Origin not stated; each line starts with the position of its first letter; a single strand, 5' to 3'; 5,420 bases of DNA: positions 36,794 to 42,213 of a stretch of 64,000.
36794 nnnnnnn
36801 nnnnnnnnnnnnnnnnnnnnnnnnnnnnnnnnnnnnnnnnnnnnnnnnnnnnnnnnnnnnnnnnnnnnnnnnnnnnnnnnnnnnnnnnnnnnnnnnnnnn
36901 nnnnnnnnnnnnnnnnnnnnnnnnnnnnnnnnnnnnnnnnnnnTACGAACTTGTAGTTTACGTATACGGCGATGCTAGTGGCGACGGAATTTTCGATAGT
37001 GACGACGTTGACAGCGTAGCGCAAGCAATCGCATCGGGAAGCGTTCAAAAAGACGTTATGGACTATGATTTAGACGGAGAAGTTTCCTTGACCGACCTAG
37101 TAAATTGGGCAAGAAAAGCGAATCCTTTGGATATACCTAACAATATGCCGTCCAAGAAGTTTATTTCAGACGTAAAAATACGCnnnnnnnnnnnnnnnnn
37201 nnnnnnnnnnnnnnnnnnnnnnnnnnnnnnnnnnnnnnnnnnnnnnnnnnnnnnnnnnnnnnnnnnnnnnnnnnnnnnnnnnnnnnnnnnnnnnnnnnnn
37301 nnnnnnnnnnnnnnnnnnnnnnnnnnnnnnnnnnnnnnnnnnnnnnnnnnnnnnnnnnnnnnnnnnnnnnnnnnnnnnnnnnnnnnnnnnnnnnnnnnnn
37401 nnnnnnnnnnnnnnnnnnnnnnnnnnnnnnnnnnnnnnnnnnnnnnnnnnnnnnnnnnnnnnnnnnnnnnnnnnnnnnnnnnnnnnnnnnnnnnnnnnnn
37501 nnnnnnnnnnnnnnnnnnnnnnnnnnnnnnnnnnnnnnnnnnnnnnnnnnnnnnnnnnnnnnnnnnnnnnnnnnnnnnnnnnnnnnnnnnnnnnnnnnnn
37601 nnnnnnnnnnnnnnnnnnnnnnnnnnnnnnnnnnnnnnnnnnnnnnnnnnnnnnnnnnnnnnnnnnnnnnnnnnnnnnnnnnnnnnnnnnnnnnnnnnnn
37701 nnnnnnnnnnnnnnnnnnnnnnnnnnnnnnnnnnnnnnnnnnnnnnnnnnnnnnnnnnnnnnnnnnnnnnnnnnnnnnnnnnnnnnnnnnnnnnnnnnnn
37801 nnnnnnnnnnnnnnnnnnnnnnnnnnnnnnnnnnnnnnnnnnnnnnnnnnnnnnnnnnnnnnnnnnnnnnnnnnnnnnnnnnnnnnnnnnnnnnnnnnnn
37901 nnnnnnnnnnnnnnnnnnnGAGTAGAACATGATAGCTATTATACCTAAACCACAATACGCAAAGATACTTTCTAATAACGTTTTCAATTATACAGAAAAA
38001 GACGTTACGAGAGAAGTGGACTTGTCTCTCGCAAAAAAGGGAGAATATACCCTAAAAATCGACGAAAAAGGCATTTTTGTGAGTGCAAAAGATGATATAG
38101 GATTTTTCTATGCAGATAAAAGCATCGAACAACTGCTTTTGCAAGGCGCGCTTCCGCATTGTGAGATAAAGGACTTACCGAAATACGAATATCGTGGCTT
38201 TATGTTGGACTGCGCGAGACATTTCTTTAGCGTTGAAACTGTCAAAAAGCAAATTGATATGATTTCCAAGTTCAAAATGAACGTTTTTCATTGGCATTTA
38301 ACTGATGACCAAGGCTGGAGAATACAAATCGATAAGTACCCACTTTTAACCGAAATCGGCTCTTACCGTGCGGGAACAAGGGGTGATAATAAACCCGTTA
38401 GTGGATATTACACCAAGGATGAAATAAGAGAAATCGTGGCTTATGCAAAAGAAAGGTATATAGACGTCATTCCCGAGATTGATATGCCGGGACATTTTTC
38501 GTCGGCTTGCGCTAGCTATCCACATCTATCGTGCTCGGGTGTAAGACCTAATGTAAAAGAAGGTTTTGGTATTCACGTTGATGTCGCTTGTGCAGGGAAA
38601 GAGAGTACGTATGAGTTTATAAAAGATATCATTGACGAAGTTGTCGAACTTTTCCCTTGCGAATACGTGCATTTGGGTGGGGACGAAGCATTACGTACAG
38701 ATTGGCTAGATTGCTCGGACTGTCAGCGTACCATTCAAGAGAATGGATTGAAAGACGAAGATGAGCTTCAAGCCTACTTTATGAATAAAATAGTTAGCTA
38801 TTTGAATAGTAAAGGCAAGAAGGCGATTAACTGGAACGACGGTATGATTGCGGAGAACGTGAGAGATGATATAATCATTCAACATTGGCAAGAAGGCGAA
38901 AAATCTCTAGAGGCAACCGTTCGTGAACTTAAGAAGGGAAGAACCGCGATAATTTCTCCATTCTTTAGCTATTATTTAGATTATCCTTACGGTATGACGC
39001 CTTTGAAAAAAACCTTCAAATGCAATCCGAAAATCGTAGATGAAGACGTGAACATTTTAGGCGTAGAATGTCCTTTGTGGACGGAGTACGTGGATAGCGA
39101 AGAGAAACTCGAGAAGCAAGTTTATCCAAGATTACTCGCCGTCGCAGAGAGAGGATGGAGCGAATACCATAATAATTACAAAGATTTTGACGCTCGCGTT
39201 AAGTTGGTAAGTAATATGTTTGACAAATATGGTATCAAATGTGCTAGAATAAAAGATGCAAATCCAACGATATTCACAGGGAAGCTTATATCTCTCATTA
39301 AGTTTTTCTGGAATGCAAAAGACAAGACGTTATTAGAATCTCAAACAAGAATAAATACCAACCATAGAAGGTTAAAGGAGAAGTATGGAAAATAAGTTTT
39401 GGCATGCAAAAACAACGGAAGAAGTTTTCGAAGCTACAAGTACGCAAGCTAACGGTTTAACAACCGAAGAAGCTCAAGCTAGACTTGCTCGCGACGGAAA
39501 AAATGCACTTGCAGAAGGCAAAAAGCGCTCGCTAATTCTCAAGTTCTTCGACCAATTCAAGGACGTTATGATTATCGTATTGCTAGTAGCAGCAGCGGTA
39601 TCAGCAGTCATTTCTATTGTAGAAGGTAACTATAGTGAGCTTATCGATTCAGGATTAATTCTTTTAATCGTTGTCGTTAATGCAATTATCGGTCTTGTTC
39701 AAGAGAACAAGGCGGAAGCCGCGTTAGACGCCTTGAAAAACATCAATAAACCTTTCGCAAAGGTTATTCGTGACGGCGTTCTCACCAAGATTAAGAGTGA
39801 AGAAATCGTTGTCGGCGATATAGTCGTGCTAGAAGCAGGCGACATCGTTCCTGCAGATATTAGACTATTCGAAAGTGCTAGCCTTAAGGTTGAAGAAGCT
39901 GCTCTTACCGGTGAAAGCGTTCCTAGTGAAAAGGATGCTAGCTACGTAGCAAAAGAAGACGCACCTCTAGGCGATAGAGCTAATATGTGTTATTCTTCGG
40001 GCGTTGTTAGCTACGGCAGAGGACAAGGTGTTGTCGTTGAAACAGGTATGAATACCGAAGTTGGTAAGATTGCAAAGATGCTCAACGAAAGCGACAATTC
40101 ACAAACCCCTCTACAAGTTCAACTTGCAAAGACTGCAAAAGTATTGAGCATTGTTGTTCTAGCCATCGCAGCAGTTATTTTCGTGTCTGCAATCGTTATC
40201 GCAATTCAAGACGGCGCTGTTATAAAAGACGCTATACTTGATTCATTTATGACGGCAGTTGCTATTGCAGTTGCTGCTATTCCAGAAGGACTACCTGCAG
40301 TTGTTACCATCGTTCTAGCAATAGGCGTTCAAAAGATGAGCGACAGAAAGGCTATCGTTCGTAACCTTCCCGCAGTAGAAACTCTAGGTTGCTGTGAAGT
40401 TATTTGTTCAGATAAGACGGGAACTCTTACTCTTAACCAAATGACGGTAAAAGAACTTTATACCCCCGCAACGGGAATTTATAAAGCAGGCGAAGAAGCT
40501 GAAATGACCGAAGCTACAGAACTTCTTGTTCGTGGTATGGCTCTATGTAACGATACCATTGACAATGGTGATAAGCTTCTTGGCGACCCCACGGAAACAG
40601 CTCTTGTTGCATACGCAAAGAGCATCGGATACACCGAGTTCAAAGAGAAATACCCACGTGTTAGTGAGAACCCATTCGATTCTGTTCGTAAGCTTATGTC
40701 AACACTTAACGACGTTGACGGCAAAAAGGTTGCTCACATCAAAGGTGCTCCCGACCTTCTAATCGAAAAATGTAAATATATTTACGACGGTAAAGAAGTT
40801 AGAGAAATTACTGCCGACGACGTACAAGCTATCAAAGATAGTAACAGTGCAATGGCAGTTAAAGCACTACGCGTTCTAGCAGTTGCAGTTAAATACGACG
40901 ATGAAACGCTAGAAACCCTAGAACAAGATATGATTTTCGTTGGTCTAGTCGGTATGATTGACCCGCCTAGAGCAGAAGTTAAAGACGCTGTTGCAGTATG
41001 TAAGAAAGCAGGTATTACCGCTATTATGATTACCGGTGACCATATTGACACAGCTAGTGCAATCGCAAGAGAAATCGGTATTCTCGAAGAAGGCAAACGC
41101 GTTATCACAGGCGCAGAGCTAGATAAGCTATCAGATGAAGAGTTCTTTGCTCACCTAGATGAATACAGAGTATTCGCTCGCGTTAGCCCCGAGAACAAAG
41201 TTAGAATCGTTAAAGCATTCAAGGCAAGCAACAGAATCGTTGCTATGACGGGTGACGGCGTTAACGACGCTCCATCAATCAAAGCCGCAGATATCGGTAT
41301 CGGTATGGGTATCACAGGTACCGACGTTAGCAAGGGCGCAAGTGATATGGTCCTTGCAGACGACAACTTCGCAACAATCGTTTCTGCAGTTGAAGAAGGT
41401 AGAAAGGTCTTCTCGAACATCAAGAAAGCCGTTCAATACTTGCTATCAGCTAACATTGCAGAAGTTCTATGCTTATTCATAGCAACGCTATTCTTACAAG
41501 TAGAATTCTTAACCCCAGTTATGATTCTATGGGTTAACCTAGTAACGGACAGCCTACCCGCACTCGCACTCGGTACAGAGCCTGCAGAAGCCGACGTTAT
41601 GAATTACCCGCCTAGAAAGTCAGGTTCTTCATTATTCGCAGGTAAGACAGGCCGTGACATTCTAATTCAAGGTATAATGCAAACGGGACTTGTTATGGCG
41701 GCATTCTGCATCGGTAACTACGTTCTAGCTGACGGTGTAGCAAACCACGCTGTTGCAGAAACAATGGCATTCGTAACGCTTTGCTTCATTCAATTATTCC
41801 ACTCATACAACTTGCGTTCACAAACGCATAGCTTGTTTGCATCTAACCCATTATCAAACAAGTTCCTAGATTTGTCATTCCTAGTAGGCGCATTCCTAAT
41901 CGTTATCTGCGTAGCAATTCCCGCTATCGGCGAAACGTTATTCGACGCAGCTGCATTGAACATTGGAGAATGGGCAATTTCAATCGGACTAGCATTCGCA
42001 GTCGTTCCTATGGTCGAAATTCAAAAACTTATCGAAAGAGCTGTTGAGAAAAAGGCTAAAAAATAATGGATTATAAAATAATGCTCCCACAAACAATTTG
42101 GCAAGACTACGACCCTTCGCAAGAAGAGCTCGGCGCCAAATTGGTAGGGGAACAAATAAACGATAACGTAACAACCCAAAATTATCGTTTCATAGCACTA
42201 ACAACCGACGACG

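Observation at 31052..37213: Unusual domain fusion: M6/InhA-type metalloprotease + RCC1-like propeller + more than 12 Ig-like repeats + dockerin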

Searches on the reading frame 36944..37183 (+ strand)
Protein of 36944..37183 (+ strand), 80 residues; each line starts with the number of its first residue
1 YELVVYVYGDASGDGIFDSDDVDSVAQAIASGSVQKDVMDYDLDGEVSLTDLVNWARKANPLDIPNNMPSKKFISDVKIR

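Call 30: search_solved_structures(query=A3, max_evalue=1, show_alignments=3)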
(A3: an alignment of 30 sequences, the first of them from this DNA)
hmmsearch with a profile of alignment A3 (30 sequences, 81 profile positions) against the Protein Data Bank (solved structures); distinct sequences matched with E-value up to 1: 263 (the best 60 are shown).
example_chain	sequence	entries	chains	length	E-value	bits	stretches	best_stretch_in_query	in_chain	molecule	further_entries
6kg9_A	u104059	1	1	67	8.7e-09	38.3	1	7-62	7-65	And cellulose-binding endoglucanase family 9 CelL ortholog dockerin domain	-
6kge_D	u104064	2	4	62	2.5e-08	36.9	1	7-61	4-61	And cellulose-binding endoglucanase family 9 CelL ortholog dockerin domain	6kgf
6kgc_B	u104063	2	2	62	5.4e-08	35.8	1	7-61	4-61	And cellulose-binding endoglucanase family 9 CelL ortholog dockerin domain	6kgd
2jnx_A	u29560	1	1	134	7e-08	35.4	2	10-63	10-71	Calcium binding protein 2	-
2y3n_B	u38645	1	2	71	7.6e-08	35.3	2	5-29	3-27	CELLULOSOMAL FAMILY-48 PROCESSIVE GLYCOSIDE HYDROLASE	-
8x3a_A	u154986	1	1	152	6.6e-07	32.3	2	4-57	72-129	Serine protease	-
8x39_A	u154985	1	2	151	7e-07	32.2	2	4-57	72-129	Serine protease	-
2vn5_B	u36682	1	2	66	8.2e-07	32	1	5-54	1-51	ENDOGLUCANASE A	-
5lxv_B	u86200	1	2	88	1.3e-06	31.4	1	10-31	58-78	Carbohydrate-binding protein WP_009985128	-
3ul4_B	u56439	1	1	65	1.4e-06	31.3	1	5-52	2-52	Cellulosome enzyme, dockerin type I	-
2ccl_B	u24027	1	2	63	2.3e-06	30.6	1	6-57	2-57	ENDO-1,4-BETA-XYLANASE Y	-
2mte_A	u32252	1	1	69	2.9e-06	30.2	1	7-53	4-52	Cellulose 1,4-beta-cellobiosidase (reducing end) CelS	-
1daq_A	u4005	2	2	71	3.1e-06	30.1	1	7-54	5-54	ENDOGLUCANASE SS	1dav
1ohz_B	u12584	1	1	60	3.6e-06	29.9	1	9-57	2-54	ENDO-1,4-BETA-XYLANASE Y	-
4fl4_A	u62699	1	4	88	3.7e-06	29.9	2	9-31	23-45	Glycoside hydrolase family 9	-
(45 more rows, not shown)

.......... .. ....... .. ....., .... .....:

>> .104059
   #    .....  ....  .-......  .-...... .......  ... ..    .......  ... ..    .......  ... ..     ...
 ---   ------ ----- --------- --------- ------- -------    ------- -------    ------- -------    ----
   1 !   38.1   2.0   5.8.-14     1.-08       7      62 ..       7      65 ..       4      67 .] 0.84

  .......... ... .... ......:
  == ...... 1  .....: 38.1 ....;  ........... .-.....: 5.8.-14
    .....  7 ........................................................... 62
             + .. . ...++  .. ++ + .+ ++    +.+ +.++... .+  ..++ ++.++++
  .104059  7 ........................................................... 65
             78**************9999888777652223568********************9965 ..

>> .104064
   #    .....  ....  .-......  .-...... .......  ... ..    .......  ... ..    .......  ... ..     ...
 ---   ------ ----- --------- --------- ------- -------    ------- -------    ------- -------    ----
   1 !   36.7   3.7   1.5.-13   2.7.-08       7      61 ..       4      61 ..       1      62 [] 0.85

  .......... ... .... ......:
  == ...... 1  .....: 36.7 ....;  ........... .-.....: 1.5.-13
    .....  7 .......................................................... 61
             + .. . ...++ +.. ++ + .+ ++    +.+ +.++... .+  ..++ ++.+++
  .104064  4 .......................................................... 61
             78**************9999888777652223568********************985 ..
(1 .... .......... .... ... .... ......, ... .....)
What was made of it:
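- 36968..37135 (+): Type-I-like dockerin (aa 1973-2028) with two Ca-binding loops, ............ and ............. The family profile hits solved dockerins (6kg9 at E = 8.7e-9; also 2y3n, 2vn5, 3ul4, 2ccl, 1ohz) across both repeats (call 30).
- On Dockerin type I (PF00404): The family profile aligns to both repeats of solved dockerins (6kg9 at E = 8.7e-9) (call 30).
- The family profile hits solved dockerins at E = 8.7e-9 (call 30). The dockerin-family profile also hits EF-hand proteins such as calmodulin at E of about 1e-3 to 1e-4 (call 30). The best hits are bona fide dockerins over both repeats, with E values 4-5 orders of magnitude better than calmodulin (call 30).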

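Call 31: search_protein_families(library=pfam, alignment_id=A3, max_evalue=0.01)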
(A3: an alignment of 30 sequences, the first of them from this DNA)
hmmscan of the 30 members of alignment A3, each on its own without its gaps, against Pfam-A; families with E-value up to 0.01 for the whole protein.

A. member 1, seq(80 aa): 0 families

B. families by the number of members that match (of 30 scanned): 7 families
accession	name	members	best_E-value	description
PF00404.24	Dockerin_1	23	7e-10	Dockerin type I domain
PF00036.39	EF-hand_1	12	1.9e-06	EF hand domain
PF13405.12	EF-hand_6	11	9.6e-06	EF-hand domain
PF13499.12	EF-hand_7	7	4.8e-06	EF-hand domain pair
PF13202.12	EF-hand_5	7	8.6e-05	EF hand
PF20009.4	GEVED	1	0.0024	GEVED domain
PF13833.12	EF-hand_8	1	0.0079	EF-hand domain pair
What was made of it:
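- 36968..37135 (+): 23 of 30 orthologous C-termini match Pfam Dockerin_1 (call 31).
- On Dockerin type I (PF00404): At family level, 23 of 30 orthologues match at E of 0.01 or better, with a best E of 7e-10 (call 31).
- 23 of 30 orthologues match Pfam Dockerin_1 (call 31). The family profile also hits calmodulins and other EF-hand proteins (call 30), and 7-12 of 30 orthologues also match EF-hand models (call 31).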

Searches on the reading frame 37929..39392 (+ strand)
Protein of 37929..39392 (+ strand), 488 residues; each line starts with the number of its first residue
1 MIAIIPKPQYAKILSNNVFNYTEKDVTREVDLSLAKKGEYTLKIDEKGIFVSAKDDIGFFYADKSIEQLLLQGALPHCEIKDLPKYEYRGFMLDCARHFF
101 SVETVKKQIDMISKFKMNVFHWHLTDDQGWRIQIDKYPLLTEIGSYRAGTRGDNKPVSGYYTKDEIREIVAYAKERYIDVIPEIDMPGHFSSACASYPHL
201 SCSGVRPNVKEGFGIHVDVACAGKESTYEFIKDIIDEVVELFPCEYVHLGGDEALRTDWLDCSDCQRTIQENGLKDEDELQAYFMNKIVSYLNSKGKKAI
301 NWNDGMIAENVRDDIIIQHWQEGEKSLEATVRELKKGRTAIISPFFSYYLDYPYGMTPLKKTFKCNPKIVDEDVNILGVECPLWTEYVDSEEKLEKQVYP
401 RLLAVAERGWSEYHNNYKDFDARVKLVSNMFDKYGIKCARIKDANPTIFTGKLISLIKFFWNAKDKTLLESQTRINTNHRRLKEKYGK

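Call 8: search_protein_families(library=pfam, proteins=[window:37929-39392:+], max_evalue=10)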
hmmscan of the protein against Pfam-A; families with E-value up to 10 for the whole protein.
window:37929-39392:+ (488 aa): 2 families
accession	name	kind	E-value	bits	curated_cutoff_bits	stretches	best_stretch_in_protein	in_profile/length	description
PF00728.28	Glyco_hydro_20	-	2.8e-106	356.2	22.3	1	86-412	1-347/348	Glycosyl hydrolase family 20, catalytic domain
PF02838.20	Glyco_hydro_20b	-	2.9e-08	34.9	26.1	1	31-82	69-123/124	Glycosyl hydrolase family 20, domain 2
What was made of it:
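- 37929..39395 (+): GH20 beta-N-acetylhexosaminidase without a signal peptide, 10 nt after the cohesin gene. It is a frequent third member of the cluster. Pfam Glyco_hydro_20 scores 356 bits (call 8).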

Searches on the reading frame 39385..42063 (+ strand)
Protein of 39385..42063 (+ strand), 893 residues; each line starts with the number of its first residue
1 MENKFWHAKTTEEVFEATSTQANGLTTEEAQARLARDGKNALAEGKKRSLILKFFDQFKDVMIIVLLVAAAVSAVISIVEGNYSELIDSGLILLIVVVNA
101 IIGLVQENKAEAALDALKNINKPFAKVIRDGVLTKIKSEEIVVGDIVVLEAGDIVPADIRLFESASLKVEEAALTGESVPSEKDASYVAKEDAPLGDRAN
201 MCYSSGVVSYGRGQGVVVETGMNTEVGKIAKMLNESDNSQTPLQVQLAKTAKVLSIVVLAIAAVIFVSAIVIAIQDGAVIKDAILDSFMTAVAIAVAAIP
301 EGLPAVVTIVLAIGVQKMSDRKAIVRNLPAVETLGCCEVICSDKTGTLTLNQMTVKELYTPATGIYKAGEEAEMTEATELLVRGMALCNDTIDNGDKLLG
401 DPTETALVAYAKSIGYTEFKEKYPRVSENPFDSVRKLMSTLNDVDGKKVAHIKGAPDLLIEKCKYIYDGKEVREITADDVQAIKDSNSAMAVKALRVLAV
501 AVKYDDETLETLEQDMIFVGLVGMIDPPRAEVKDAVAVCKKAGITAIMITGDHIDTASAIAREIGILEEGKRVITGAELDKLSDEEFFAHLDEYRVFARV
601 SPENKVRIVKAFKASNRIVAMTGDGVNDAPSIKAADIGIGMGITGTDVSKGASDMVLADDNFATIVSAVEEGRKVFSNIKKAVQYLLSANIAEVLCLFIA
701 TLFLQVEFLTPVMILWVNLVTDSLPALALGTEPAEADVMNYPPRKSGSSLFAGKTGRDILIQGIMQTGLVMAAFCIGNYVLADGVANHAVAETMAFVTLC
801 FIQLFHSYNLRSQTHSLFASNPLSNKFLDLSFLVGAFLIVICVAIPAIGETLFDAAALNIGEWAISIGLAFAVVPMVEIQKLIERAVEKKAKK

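Call 9: search_protein_families(library=pfam, proteins=[window:39385-42063:+], max_evalue=0.01)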
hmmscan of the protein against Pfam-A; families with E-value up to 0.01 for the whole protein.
window:39385-42063:+ (893 aa): 5 families
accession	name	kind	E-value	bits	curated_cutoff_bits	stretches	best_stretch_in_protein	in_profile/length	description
PF00122.25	E1-E2_ATPase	-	1.6e-49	168.3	28.1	1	121-320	3-180/181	E1-E2 ATPase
PF00689.26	Cation_ATPase_C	-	6.2e-49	166.6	27.3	1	708-883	3-175/175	Cation transporting ATPase, C-terminus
PF00690.31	Cation_ATPase_N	-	4.2e-22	78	20.4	1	6-73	1-69/69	Cation transporter/ATPase, N-terminus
PF13246.12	Cation_ATPase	-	2.6e-18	66.2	21.7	1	392-466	13-91/91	Cation transport ATPase (P-type)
PF00702.32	Hydrolase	-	6.1e-18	66.3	26.4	1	339-636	3-191/191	haloacid dehalogenase-like hydrolase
